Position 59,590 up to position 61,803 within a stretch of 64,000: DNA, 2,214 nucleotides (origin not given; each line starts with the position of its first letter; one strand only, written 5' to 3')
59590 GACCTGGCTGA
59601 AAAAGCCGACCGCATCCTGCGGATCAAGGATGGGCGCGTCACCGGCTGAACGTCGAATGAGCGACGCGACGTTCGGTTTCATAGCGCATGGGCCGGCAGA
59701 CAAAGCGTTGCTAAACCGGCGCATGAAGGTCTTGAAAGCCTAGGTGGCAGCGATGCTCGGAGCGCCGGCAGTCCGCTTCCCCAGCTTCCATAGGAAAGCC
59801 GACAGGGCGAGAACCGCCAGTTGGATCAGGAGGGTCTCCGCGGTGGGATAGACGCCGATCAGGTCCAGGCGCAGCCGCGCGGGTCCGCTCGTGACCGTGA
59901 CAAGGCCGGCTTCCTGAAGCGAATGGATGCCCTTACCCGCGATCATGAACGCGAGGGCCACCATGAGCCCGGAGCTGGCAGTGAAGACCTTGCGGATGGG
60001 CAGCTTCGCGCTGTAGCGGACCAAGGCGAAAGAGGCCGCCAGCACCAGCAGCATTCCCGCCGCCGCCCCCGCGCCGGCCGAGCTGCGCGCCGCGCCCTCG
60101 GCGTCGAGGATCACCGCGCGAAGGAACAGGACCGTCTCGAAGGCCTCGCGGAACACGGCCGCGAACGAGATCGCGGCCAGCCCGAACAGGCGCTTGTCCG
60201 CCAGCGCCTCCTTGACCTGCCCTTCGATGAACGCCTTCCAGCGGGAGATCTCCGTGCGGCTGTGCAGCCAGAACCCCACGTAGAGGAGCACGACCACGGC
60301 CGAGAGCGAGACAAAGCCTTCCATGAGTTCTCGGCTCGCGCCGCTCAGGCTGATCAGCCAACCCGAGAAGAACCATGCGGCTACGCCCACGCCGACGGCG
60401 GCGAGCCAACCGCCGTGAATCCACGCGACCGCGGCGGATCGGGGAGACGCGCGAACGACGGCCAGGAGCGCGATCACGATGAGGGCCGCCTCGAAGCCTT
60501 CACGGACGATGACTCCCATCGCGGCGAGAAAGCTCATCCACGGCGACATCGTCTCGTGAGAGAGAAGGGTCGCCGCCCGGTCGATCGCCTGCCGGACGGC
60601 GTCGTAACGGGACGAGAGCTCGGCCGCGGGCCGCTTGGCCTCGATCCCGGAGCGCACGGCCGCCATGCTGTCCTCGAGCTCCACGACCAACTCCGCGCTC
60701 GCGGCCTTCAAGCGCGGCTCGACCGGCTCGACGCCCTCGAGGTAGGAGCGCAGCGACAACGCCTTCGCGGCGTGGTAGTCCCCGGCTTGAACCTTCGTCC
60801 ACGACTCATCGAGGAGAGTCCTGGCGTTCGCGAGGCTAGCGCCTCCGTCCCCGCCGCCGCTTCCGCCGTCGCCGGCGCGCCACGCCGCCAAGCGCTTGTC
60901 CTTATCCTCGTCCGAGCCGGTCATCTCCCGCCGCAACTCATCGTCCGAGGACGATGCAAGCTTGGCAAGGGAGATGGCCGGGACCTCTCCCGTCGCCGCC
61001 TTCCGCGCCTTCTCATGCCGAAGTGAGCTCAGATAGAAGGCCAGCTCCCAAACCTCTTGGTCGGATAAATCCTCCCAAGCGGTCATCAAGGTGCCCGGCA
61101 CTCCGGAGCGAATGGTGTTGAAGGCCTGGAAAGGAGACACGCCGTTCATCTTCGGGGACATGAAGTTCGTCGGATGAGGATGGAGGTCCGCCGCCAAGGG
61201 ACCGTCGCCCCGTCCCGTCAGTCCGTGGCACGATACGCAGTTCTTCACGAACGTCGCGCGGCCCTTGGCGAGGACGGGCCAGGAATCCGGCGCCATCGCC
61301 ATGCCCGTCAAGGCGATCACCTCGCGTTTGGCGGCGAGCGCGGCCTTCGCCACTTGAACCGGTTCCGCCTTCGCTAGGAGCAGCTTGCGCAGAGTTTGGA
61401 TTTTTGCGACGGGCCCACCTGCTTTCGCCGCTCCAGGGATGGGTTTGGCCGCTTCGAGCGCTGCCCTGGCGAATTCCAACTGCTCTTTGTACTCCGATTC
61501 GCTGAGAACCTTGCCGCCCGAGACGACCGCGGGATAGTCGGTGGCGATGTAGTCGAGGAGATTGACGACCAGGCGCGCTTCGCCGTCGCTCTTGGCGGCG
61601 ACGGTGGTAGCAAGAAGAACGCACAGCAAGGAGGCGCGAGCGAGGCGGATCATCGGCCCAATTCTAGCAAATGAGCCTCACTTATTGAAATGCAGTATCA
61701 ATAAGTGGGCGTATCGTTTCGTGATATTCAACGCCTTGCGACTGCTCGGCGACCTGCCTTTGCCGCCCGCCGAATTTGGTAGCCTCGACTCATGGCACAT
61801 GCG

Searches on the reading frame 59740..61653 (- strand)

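Call 20: search_protein_families(library=pfam, proteins=[window:59740-61653:-], max_evalue=0.001)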
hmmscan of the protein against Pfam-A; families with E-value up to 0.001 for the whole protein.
window:59740-61653:- (637 aa): 3 families
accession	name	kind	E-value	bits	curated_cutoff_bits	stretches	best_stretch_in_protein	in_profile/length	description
PF03239.20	FTR1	-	4.5e-25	89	25.3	2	440-585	71-215/284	Iron permease FTR1 family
PF13442.11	Cytochrome_CBB3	-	1.5e-10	41.7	27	1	128-208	3-68/68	Cytochrome C oxidase, cbb3-type, subunit III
PF00034.26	Cytochrom_C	-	1.7e-09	39.3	21.3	1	129-211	2-89/90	Cytochrome c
